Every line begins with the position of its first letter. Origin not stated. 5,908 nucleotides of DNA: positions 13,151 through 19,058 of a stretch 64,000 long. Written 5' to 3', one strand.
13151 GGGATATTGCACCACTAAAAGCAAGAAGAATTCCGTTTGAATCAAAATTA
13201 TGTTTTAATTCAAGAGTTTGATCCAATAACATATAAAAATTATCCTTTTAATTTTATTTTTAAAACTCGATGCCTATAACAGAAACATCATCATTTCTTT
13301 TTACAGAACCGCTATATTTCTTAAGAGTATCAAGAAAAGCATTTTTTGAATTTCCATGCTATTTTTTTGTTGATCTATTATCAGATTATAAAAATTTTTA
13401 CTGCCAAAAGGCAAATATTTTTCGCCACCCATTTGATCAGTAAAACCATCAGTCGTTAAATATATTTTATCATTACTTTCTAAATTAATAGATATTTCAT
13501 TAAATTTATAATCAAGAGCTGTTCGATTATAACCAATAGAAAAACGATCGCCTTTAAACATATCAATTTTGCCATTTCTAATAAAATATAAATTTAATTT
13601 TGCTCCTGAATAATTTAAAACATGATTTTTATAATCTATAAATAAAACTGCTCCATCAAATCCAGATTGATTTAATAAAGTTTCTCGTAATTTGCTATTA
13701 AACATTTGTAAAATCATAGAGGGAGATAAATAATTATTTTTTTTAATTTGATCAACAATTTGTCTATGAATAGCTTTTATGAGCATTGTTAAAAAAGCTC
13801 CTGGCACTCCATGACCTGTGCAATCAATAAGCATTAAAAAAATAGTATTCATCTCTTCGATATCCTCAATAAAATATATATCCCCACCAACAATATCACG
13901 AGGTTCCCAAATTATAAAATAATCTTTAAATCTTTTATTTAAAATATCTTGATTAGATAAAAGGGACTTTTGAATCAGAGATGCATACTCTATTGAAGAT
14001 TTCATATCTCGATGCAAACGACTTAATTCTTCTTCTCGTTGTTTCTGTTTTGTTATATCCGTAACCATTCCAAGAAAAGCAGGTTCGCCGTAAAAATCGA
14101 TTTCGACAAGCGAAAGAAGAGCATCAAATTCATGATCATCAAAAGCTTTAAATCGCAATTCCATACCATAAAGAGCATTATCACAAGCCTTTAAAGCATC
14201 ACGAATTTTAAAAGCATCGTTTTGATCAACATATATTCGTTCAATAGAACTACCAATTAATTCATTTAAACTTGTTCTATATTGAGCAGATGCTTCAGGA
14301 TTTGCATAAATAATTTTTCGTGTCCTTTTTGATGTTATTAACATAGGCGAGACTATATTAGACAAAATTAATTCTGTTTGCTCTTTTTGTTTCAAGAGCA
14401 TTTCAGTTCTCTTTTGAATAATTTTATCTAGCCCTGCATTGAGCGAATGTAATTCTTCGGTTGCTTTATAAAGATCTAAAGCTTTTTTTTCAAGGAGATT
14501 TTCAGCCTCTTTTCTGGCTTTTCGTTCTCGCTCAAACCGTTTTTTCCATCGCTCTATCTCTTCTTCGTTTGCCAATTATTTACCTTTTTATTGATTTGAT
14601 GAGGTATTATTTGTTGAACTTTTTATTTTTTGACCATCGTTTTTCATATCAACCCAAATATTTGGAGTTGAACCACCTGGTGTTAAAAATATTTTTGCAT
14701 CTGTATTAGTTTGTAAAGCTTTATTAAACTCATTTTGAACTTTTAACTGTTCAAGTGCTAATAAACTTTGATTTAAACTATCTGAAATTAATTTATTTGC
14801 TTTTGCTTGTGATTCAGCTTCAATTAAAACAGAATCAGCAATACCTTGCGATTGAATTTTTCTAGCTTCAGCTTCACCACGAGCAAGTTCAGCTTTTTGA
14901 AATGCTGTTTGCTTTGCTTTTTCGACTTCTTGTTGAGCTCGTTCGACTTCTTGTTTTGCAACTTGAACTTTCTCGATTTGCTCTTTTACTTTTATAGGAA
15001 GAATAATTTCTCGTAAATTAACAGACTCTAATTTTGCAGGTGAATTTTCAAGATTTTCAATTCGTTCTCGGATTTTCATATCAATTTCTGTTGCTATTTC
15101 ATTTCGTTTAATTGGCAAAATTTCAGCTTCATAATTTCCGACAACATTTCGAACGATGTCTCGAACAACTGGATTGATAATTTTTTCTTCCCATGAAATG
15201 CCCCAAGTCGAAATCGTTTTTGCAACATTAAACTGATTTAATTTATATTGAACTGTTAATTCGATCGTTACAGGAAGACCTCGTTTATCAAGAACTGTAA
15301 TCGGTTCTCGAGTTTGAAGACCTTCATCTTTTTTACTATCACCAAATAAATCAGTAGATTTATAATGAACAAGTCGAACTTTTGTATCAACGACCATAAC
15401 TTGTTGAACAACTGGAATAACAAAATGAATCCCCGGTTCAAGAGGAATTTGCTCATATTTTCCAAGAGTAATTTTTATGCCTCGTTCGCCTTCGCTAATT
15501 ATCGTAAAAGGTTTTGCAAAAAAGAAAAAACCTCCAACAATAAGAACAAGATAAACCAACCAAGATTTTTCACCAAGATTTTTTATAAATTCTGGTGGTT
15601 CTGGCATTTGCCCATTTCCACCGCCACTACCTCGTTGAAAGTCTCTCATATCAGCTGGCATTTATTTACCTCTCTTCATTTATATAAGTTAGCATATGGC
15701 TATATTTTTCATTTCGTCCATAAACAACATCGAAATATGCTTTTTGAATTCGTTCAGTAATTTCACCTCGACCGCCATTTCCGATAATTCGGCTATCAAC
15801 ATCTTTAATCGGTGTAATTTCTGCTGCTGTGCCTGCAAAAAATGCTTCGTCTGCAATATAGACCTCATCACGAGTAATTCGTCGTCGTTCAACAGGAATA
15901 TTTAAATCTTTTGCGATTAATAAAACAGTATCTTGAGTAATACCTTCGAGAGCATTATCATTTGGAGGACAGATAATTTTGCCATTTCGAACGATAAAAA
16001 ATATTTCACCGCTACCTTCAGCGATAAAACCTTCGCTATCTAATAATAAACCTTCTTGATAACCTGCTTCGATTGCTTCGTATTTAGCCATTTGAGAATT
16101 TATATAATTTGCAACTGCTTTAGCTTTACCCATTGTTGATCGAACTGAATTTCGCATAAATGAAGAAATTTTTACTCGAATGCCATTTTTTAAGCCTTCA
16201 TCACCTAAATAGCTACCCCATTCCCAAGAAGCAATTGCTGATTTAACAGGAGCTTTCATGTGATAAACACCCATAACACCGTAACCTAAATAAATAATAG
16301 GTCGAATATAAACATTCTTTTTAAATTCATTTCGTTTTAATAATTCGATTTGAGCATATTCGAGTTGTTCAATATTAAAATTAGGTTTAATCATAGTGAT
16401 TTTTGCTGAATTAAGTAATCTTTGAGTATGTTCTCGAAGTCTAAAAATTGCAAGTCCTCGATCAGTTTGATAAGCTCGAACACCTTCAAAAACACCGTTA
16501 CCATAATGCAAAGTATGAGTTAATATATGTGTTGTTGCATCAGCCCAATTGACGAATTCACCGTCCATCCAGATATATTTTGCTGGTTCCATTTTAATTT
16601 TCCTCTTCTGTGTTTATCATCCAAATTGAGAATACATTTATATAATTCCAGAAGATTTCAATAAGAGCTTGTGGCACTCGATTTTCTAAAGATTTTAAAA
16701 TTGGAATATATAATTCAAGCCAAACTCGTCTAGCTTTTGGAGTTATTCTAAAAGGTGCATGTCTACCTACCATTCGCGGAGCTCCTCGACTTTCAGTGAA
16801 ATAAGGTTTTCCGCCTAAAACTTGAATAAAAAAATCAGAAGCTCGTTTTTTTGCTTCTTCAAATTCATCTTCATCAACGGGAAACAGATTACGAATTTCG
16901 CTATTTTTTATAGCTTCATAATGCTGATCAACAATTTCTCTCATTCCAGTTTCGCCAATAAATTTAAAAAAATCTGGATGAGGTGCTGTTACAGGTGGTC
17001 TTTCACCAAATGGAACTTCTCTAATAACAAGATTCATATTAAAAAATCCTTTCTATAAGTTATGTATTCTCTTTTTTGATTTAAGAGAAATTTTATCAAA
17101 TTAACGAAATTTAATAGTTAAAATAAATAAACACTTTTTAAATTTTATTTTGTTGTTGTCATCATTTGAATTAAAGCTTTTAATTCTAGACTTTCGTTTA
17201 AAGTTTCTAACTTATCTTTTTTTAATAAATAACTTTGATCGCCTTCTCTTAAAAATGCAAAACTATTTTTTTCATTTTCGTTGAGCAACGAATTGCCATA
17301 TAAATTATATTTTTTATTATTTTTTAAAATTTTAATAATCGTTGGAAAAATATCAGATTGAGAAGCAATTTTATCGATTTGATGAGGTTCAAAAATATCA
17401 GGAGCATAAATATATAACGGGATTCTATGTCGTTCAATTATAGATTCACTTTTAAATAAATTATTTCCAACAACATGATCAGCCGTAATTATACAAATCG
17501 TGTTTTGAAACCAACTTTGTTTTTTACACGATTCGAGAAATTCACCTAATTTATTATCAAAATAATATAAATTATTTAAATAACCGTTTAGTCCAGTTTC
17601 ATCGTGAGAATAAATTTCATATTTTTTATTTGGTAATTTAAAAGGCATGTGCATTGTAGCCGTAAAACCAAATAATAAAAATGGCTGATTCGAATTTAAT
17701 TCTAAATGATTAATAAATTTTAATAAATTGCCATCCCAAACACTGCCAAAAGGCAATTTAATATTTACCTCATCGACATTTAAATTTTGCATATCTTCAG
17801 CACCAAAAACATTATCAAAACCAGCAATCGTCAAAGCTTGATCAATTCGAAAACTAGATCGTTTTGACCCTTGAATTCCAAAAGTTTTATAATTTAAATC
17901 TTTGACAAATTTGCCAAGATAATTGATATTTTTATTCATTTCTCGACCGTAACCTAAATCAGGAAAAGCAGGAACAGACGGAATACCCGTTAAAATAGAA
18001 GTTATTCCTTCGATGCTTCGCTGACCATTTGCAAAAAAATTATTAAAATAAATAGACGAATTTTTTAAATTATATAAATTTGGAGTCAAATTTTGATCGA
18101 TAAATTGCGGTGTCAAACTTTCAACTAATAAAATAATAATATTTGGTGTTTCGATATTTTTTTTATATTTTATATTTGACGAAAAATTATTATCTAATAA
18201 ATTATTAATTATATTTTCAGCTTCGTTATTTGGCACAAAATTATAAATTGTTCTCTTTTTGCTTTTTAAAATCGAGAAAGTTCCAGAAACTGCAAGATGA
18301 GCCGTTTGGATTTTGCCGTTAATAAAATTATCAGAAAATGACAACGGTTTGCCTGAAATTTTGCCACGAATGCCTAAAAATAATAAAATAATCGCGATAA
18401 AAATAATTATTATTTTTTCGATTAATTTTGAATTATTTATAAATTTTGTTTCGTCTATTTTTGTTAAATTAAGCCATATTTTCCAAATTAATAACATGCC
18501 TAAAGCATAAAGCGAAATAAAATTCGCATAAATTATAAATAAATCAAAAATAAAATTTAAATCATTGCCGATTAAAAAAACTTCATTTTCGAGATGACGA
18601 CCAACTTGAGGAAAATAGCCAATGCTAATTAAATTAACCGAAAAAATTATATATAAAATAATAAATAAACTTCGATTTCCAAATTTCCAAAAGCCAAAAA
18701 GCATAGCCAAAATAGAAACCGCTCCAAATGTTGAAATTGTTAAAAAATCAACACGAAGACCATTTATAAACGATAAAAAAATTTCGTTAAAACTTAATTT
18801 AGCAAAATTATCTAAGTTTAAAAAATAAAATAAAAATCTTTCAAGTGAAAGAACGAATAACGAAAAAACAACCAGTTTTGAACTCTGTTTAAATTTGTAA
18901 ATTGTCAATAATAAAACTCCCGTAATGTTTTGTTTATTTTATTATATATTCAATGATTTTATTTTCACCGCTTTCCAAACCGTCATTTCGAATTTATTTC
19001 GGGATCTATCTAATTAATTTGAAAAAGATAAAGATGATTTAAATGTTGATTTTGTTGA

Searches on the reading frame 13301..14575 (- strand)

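Call 46: search_protein_families(library=ncbifam, proteins=[window:13301-14575:-], max_evalue=0.00001)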
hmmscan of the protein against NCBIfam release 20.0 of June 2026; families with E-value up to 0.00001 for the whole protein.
window:13301-14575:- (424 aa): 4 families
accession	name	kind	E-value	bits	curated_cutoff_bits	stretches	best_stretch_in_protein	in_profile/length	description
NF038263.1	prot_phos_SiaA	equivalog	4.8e-50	170.8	700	1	178-417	398-636/658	biofilm regulation protein phosphatase SiaA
NF047874.1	MASE3_PAS_HK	subfamily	1.1e-07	31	560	1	38-200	242-397/655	MASE3 domain-containing sensor histidine kinase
TIGR00229.1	sensory_box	domain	4.1e-07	30.2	22.9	1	77-184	15-126/126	PAS domain S-box protein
NF045505.1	RR_RssB_Pseudo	equivalog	9e-06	25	700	0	239-385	199-345/394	two-component system response regulator RssB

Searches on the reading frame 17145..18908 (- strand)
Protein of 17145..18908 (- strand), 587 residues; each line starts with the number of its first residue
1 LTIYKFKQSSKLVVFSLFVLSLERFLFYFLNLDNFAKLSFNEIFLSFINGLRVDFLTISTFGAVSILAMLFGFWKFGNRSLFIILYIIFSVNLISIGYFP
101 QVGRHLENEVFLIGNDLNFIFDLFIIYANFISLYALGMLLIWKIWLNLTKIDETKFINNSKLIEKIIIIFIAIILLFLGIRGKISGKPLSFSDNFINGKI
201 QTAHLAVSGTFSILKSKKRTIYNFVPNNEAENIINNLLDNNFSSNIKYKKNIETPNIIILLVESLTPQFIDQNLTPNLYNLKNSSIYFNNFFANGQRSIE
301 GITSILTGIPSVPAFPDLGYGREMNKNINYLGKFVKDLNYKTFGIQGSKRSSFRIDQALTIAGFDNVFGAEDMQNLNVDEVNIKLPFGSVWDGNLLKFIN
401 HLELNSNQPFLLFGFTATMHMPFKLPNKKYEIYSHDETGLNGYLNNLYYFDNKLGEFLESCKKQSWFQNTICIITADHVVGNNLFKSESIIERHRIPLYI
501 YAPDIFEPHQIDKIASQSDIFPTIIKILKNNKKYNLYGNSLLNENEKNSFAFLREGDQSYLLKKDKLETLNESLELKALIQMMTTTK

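Call 46: search_protein_families(library=ncbifam, proteins=[window:17145-18908:-], max_evalue=0.00001)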
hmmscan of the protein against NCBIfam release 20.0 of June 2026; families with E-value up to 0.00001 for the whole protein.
window:17145-18908:- (587 aa): 5 families
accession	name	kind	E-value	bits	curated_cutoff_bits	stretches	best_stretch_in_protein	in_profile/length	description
NF009027.0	PRK12363.1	equivalog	1.2e-18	67.1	572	1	161-553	74-467/703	phosphoglycerol transferase I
NF003000.0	PRK03776.1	equivalog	2.5e-14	52.3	574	1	250-500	155-416/763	phosphatidylglycerol--membrane-oligosaccharide glycerophosphotransferase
TIGR03417.1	chol_sulfatase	equivalog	3.3e-13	49.3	433.45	1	441-545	253-364/500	choline-sulfatase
NF038282.1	LapC_YejM_PbgA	exception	2.9e-12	45.7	825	1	440-567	411-542/584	LPS biosynthesis-modulating metalloenzyme YejM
NF010322.0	PRK13759.1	equivalog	1.2e-10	40.5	481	0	441-546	268-381/486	arylsulfatase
